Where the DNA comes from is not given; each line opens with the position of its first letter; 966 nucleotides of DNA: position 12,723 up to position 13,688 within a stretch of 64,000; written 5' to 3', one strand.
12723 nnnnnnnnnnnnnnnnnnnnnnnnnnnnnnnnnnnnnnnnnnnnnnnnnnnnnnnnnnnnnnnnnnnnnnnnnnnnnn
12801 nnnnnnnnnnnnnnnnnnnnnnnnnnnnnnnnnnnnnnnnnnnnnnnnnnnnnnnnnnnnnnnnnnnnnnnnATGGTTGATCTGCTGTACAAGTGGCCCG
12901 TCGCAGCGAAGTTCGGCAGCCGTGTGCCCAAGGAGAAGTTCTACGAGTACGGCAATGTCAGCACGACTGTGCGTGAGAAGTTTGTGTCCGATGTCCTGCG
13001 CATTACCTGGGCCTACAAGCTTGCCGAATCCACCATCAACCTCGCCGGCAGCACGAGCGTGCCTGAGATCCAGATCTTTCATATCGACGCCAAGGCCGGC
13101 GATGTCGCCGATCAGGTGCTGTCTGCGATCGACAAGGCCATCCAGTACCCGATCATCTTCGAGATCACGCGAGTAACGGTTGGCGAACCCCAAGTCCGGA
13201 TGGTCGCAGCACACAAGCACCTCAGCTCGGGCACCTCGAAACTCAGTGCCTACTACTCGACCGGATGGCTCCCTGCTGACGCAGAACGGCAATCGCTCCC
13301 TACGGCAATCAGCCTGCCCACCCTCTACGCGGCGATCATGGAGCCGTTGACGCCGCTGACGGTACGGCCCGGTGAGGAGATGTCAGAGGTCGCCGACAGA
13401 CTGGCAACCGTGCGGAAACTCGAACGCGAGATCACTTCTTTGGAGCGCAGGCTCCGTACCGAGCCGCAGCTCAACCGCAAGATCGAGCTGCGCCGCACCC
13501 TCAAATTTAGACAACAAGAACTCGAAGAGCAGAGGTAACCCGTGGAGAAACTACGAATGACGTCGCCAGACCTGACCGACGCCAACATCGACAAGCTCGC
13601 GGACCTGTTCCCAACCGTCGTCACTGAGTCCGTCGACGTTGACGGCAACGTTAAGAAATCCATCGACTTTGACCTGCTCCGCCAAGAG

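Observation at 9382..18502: Five-gene coupled operon HTH - SNF2 - DUF4391 - Mod - Res: a type III R-M core with an uncharacterised SNF2/DUF4391 add-on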

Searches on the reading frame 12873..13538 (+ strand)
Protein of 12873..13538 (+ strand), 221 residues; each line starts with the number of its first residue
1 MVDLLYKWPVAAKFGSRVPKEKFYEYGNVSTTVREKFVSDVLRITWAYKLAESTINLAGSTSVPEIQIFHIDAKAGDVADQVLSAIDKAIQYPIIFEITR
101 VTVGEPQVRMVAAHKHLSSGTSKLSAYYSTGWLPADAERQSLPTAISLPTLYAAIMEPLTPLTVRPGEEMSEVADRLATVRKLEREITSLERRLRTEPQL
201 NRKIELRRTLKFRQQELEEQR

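Call 5: search_protein_families(library=pfam, proteins=[window:12873-13538:+], max_evalue=0.01)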
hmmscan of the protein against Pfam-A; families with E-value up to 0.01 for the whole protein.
window:12873-13538:+ (221 aa): 1 family
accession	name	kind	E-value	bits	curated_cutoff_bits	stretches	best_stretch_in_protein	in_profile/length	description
PF14335.11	DUF4391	-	1.9e-50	172.3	29.9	1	8-217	3-232/232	Domain of unknown function (DUF4391)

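Call 6: search_protein_families(library=padloc, proteins=[window:12873-13538:+], max_evalue=0.01)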
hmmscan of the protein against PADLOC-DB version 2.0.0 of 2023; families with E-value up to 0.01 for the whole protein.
window:12873-13538:+ (221 aa): 0 families

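Call 7: search_protein_families(library=ncbifam, proteins=[window:12873-13538:+], max_evalue=0.001)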
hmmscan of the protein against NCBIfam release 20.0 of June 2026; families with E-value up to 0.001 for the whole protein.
window:12873-13538:+ (221 aa): 0 families

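Call 11: find_homologous_proteins(query=window:12873-13538:+, max_evalue=0.00001)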
Query window:12873-13538:+ (221 aa): 1582 proteins with E <= 0.00001 among 2701 candidates; the best 120 are listed.
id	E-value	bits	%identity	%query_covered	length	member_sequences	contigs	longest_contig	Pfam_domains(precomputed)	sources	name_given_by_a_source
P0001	7.9e-138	474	100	100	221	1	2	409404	PF14335.12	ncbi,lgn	ncbi:MAG: DUF4391 domain-containing protein [Homoserinimonas sp.]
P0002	1.4e-122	425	89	100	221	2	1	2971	PF14335.12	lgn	-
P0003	7.2e-122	422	87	100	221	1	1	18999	PF14335.12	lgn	-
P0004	7.6e-122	422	89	100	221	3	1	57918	PF14335.12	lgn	-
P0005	7.8e-122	422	88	100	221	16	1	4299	PF14335.12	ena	-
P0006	1.0e-121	422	89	100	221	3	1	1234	PF14335.12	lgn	-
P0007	1.3e-121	422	88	100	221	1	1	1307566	PF14335.12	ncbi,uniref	ncbi:DUF4391 domain-containing protein [Microbacterium algeriense]|uniref:DUF4391 domain-containing 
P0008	2.1e-120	418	87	100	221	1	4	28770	PF14335.12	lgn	-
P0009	7.5e-120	416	86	100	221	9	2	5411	PF14335.12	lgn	-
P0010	7.9e-120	416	87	100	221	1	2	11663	PF14335.12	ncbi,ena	-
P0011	9.7e-119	412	86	100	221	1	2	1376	PF14335.12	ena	-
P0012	2.0e-118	411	86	100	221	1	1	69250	PF14335.12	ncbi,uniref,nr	ncbi:DUF4391 domain-containing protein [Microbacterium sp. Sa4CUA7]|uniref:DUF4391 domain-containing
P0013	4.7e-118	410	87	100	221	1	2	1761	PF14335.12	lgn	-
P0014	7.7e-118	409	86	100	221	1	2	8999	PF14335.12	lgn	-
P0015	1.5e-117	408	85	100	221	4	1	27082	PF14335.12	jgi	jgi:hypothetical protein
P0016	3.1e-117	407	86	100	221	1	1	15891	PF14335.12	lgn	-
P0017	3.8e-117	407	84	100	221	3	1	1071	PF14335.12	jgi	jgi:hypothetical protein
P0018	3.9e-117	407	86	100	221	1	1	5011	PF14335.12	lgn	-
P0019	4.8e-117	407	85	100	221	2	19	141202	PF14335.12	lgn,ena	-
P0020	4.4e-116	403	85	100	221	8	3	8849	PF14335.12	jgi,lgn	jgi:hypothetical protein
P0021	5.6e-116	403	86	100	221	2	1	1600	PF14335.12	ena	-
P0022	6.1e-116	403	84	100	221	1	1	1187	PF14335.12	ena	-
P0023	8.2e-116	403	85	100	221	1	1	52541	PF14335.12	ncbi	-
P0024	7.2e-115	399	84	100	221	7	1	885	PF14335.12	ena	-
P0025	7.9e-115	399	84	100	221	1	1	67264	PF14335.12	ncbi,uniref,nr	ncbi:DUF4391 domain-containing protein [Paeniglutamicibacter antarcticus]|uniref:DUF4391 domain-cont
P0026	4.2e-114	397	83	100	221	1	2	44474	PF14335.12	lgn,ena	-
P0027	6.1e-114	396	84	100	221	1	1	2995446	PF14335.12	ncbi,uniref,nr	ncbi:DUF4391 domain-containing protein [Salinibacterium sp. UTAS2018]|uniref:DUF4391 domain-containi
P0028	1.2e-113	396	83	100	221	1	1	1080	PF14335.12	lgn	-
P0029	1.8e-113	395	83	100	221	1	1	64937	PF14335.12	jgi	jgi:hypothetical protein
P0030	2.2e-113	395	82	100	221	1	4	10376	PF14335.12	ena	-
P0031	5.7e-113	393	81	100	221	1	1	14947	PF14335.12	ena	-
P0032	4.5e-112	390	82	100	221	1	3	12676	PF14335.12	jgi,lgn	jgi:hypothetical protein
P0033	6.1e-112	390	81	100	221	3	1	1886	PF14335.12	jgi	jgi:hypothetical protein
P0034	1.8e-111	388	81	100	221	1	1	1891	PF14335.12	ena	-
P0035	4.6e-111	387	81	100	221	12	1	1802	PF14335.12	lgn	-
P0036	8.8e-111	386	81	100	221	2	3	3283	PF14335.12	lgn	-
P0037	1.1e-110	386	80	100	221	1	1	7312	PF14335.12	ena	-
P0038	1.9e-110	385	80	100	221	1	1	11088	PF14335.12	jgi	jgi:hypothetical protein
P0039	2.5e-110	385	82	100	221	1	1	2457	PF14335.12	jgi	jgi:hypothetical protein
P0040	4.0e-110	384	81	100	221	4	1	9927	PF14335.12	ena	-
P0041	1.3e-109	382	80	100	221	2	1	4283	PF14335.12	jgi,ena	-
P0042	2.5e-109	381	80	100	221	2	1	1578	PF14335.12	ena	-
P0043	2.6e-109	381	81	100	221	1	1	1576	PF14335.12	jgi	jgi:hypothetical protein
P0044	2.8e-109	381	81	100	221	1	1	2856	PF14335.12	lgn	-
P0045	3.0e-109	381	79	100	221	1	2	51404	PF14335.12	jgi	jgi:hypothetical protein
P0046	4.0e-109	381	80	100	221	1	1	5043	PF14335.12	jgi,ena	-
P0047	8.9e-109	380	79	100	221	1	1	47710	PF14335.12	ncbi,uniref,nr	ncbi:DUF4391 domain-containing protein [Cryobacterium sp. TmT2-59]|uniref:DUF4391 domain-containing 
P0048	1.0e-108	379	81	100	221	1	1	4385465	PF14335.12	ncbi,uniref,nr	ncbi:DUF4391 domain-containing protein [Cryobacterium soli]|uniref:DUF4391 domain-containing protein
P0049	1.7e-108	379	79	100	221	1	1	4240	PF14335.12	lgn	-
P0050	2.7e-108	378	80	100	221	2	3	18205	PF14335.12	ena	-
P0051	6.1e-108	377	79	100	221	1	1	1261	PF14335.12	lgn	-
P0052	2.4e-107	375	80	100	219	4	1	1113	PF14335.12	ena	-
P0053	3.3e-107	374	79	100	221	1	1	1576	PF14335.12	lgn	-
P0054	1.1e-106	373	78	100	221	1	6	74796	PF14335.12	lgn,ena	-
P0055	3.5e-105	368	76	100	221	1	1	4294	PF14335.12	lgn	-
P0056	7.3e-105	367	75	100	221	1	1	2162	PF14335.12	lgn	-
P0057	2.1e-104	365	76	100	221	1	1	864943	PF14335.12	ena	-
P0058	3.4e-104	365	76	100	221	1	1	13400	PF14335.12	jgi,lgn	-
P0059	1.9e-103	362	74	100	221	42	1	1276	PF14335.12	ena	-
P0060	3.0e-103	362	72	100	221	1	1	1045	PF14335.12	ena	-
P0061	7.2e-103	360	78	100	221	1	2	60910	PF14335.12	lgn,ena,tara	tara:strand:+ start:8923 stop:9588 length:666 start_codon:yes stop_codon:yes gene_type:complete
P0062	1.2e-102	360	74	100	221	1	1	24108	PF14335.12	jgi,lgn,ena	-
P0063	2.4e-102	359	76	100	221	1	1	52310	PF14335.12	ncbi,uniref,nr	ncbi:DUF4391 domain-containing protein [Cryobacterium sp. TMT1-21]|uniref:DUF4391 domain-containing 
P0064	5.1e-102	358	73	100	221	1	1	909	PF14335.12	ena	-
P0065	8.6e-102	357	76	100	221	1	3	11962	PF14335.12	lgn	-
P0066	1.6e-101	356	74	100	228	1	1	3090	PF14335.12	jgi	jgi:hypothetical protein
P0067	1.8e-101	356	72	100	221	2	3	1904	PF14335.12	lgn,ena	-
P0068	1.8e-101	356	73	100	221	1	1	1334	PF14335.12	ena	-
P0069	2.4e-101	355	75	100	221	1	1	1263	PF14335.12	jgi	jgi:hypothetical protein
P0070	5.6e-101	354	73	100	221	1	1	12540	PF14335.12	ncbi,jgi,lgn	-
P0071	7.5e-101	354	73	98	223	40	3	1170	PF14335.12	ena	-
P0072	9.4e-101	353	74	100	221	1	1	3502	PF14335.12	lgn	-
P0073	1.1e-100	353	71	100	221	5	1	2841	PF14335.12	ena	-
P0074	1.8e-100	352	71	100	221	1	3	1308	PF14335.12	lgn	-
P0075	1.9e-100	352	71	100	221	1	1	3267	PF14335.12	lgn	-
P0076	4.5e-100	351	70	100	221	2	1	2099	PF14335.12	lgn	-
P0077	4.8e-100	351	73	99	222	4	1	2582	PF14335.12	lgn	-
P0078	6.6e-100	351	71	100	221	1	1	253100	PF14335.12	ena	-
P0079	7.4e-100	350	72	100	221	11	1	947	PF14335.12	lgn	-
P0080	1.1e-99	350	71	100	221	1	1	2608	PF14335.12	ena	-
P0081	1.2e-99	350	71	100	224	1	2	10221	PF14335.12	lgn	-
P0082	1.4e-99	350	71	100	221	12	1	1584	PF14335.12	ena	-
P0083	2.2e-99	349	70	100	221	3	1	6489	PF14335.12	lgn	-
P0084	3.2e-99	348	71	100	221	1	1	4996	PF14335.12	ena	-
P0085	3.3e-99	348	71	100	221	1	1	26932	PF14335.12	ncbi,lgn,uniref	ncbi:DUF4391 domain-containing protein [Propionibacterium sp.]|uniref:DUF4391 domain-containing prot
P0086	3.6e-99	348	72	100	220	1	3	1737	PF14335.12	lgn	-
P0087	3.9e-99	348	71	100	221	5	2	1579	PF14335.12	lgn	-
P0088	4.2e-99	348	70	100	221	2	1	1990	PF14335.12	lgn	-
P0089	4.7e-99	348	74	100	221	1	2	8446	PF14335.12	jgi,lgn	jgi:hypothetical protein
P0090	7.1e-99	347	72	100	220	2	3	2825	PF14335.12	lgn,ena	-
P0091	8.2e-99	347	71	100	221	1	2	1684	PF14335.12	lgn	-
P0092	1.0e-98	347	72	100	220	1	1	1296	PF14335.12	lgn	-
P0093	1.2e-98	347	71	100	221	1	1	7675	PF14335.12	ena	-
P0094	1.2e-98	347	70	100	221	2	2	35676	PF14335.12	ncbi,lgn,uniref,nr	ncbi:DUF4391 domain-containing protein [Tessaracoccus sp. MC1627]|uniref:DUF4391 domain-containing p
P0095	1.3e-98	346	75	100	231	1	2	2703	PF14335.12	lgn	-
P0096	1.3e-98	346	72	100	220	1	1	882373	PF14335.12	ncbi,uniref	ncbi:DUF4391 domain-containing protein [Propionibacteriaceae bacterium G57]|uniref:DUF4391 domain-co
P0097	1.3e-98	346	76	100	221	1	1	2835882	PF14335.12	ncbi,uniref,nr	ncbi:uncharacterized protein DUF4391 [Rhodoglobus vestalii]|uniref:Uncharacterized protein DUF4391 n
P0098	1.7e-98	346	71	100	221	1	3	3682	PF14335.12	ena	-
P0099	2.0e-98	346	73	100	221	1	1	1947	PF14335.12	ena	-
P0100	2.3e-98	346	69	100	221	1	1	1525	PF14335.12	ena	-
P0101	2.5e-98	345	73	100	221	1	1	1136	PF14335.12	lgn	-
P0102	2.5e-98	345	71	100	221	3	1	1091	PF14335.12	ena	-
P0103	2.6e-98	345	72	98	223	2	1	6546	PF14335.12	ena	-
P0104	3.9e-98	345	70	100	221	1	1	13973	PF14335.12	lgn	-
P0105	4.6e-98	345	70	100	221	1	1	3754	PF14335.12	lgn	-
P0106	4.8e-98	345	71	100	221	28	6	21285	PF14335.12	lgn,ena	-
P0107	5.0e-98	345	71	100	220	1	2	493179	PF14335.12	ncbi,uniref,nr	ncbi:DUF4391 domain-containing protein [Leucobacter sp. CSA1]|uniref:DUF4391 domain-containing prote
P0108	5.2e-98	344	71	100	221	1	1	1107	PF14335.12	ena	-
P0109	5.6e-98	344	70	100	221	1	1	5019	PF14335.12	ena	-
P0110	5.8e-98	344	71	100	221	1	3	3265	PF14335.12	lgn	-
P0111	5.8e-98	344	70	100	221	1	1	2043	PF14335.12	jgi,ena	-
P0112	6.1e-98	344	71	98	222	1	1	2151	PF14335.12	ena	-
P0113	6.3e-98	344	72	100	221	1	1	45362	PF14335.12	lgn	-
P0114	7.3e-98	344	72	100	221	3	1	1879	PF14335.12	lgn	-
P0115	8.4e-98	344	70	100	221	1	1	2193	PF14335.12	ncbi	-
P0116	8.6e-98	344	69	100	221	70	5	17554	PF14335.12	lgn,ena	-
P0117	9.4e-98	344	72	98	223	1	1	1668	PF14335.12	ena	-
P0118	1.1e-97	343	71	100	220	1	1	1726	PF14335.12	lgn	-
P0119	1.5e-97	343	69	99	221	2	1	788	PF14335.12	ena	-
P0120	1.5e-97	343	72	98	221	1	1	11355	PF14335.12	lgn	-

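Call 21: find_encoding_contigs(protein=window:12873-13538:+, flank=10000, max_places=4)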
Protein window:12873-13538:+ (221 aa): 4 contigs read that carry it; 3 places shown.
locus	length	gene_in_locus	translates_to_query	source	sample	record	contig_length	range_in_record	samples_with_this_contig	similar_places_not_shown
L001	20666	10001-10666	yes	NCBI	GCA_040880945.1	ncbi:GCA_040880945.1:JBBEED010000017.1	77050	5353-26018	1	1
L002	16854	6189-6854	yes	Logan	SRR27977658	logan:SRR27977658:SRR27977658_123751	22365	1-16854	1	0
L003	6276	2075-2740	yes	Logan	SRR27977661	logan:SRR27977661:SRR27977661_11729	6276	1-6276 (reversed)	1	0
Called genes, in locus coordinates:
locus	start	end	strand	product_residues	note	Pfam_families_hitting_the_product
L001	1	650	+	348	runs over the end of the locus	PF02653:BPD_transp_2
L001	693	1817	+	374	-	PF00850:Hist_deacetyl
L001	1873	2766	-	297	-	PF09995:MPAB_Lcp_cat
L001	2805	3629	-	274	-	PF03372:Exo_endo_phos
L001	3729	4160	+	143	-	PF08922:DUF1905, PF13376:OmdA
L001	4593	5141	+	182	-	-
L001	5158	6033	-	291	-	PF02182:SAD_SRA, PF13391:HNH_2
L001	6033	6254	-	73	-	-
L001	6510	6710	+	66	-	PF12728:HTH_17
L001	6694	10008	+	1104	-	PF00176:SNF2-rel_dom, PF00270:DEAD (weak), PF04851:ResIII, PF00271:Helicase_C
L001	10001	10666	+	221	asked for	PF14335:DUF4391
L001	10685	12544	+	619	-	PF01555:N6_N4_Mtase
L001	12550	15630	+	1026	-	PF04851:ResIII, PF00270:DEAD (faint), PF19778:RE_endonuc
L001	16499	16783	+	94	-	-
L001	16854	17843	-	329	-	PF01073:3Beta_HSD, PF01370:Epimerase, PF02719:Polysacc_synt_2 (weak), PF04321:RmlD_sub_bind, PF13460:NAD_binding_10, PF16363:GDP_Man_Dehyd, PF07993:NAD_binding_4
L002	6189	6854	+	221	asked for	PF14335:DUF4391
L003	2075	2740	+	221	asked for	PF14335:DUF4391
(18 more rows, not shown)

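Call 23: search_solved_structures(query=window:12873-13538:+, max_evalue=10)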
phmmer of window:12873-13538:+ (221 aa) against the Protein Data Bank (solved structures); distinct sequences matched with E-value up to 10: 2.
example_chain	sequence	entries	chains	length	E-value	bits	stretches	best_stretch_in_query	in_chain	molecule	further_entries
3cdd_A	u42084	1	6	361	0.22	14.2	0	42-144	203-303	Prophage MuSo2, 43 kDa tail protein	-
1jqd_A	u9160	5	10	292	0.29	13.8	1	58-126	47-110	Histamine N-Methyltransferase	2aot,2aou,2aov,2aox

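Call 24: search_protein_representatives(protein=window:12873-13538:+)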
Query: 221 residues. Proteins with E-value up to 0.001 (for the whole library): 1248; up to 1e-10: 641; up to 1e-30: 106. The best 150 are listed.
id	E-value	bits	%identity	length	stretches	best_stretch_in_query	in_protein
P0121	1.4e-75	269.5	60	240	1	4-215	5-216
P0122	9.5e-64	230.9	51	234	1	5-219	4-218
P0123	1.7e-61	223.5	47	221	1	1-220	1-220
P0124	1.8e-56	207.2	55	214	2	76-219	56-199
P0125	6.5e-56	205.4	46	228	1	5-218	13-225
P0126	2.6e-53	196.9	46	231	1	2-218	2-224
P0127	1.7e-51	190.9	47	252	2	5-146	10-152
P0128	4.7e-51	189.5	57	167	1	1-159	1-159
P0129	6.5e-51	189.0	58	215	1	1-150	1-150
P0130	8.5e-51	188.6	43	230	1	2-212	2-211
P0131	2.2e-50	187.3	42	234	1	4-218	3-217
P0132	2.6e-50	187.1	45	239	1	5-213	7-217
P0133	4.1e-50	186.4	45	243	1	5-214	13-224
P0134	1.4e-49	184.6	47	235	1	4-218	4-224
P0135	4.9e-49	182.9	45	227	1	5-220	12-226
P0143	1.1e-41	158.9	32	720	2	5-217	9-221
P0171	5.4e-36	140.3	34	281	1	4-219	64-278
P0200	1.9e-32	128.8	42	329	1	2-217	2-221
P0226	8.2e-31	123.4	60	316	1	32-144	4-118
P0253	1.2e-28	116.4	38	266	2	6-124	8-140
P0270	8.5e-28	113.6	43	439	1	11-215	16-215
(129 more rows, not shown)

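Call 29: find_related_loci(query=A2, collection=genome_contigs, flank=10000)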
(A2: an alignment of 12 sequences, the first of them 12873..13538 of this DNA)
Query A2 (221 aa) in genome_contigs; peptide patterns used: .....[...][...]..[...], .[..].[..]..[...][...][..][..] (x = any residue, [..] = any of these).
599 stretches matched a pattern (row limit reached: there are more); 538 encode a relative of the query (tblastn E <= 1e-3); the best 80 are kept; 80 distinct loci.
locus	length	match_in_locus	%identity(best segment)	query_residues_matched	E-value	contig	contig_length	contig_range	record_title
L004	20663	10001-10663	91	1-221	4e-134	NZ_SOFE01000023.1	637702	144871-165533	Cryobacterium levicorallinum strain Hh34 scaffold5, whole genome shotgun sequence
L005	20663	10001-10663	86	1-221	1e-127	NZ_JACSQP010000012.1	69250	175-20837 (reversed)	Microbacterium pullorum strain Sa4CUA7 NODE_12_length_69250_cov_24.081968, whole genome shotgun sequence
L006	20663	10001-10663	87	1-221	2e-129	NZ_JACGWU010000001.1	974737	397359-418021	Alpinimonas psychrophila strain DSM 23737 Ga0264296_01, whole genome shotgun sequence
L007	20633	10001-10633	84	1-211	7e-119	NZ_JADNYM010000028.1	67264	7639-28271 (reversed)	Arthrobacter terrae strain Z1-20 Scaffold28, whole genome shotgun sequence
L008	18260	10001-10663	72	1-221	1e-108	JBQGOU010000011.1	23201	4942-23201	MAG: Cellulomonadaceae bacterium isolate AOP1_E1_surf _bin _38 AOP1_E1_surf.bin.38_11, whole genome shotgun sequence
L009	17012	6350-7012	71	1-221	1e-107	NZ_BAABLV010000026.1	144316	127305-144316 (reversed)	Tessaracoccus lubricantis strain JCM 19125 sequence26, whole genome shotgun sequence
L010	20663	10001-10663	71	1-221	2e-107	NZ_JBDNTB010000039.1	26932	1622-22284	MAG: Propionibacterium sp. isolate WK061_bin.5 NODE_110_length_26932_cov_55.052312, whole genome shotgun sequence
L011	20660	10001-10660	71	1-221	1e-105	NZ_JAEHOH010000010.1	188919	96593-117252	Leucobacter chromiisoli strain CSA1 Scaffold6_1, whole genome shotgun sequence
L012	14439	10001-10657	71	1-219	1e-105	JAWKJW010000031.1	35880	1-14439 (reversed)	MAG: Tessaracoccus sp. isolate ABC2.160 ABC2.160.fa-31, whole genome shotgun sequence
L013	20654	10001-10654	72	1-218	9e-106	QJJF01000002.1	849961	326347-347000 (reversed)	UNVERIFIED_CONTAM: Williamsia faeni strain DSM 45372 Ga0244494_102, whole genome shotgun sequence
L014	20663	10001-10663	70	1-221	6e-105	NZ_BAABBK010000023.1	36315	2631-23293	Brevibacterium ammoniilyticum strain JCM 17537 sequence23, whole genome shotgun sequence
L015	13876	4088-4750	69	1-221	2e-104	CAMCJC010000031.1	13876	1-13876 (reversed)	MAG: uncultured Propionibacteriaceae bacterium isolate SRR15732359_bin.1_metaWRAP_v1.3_MAG genome assembly, contig: ERZ9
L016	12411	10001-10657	69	1-219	5e-104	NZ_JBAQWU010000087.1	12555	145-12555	MAG: Gordonia sp. (in: high G+C Gram-positive bacteria) isolate MFD10595_ilm_asm_bin31 k127_41504, whole genome shotgun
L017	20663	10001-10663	71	1-221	4e-104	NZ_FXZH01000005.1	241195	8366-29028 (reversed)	Brevibacterium sp. 239c, whole genome shotgun sequence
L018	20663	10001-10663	68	1-221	9e-103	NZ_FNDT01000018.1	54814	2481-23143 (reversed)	Arthrobacter subterraneus strain NP_1H, whole genome shotgun sequence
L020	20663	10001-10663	69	1-221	3e-101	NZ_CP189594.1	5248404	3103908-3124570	Pseudarthrobacter sp. H2 chromosome, complete genome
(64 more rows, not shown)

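Call 36: predict_structure(alignment_id=A1)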
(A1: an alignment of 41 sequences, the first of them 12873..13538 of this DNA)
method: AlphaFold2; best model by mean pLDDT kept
length: 221 residues; sequences in the alignment: 41
mean_pLDDT: 96.0   pTM: 0.88
mean pLDDT of the five models: 96.0, 95.8, 95.7, 94.8, 94.3
residues with pLDDT >= 90: 212; 70-90: 8; 50-70: 1; < 50: 0
segments of 3 or more residues with pLDDT < 50: none
pLDDT, mean of each block of 10 residues (from residue 1): 93 98 94 97 98 98 97 95 97 98 96 92 94 97 97 96 92 94 97 98 98 97 92
secondary structure, 60 per line:
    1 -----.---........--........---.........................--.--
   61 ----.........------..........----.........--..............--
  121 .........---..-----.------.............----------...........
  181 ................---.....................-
elements in order: E13-17 H20-27 H31-40 E41-51 H52-55 E65-73 H80-89 E94-102 E105-118 E121-129 H148-159 H170-196 H200-220
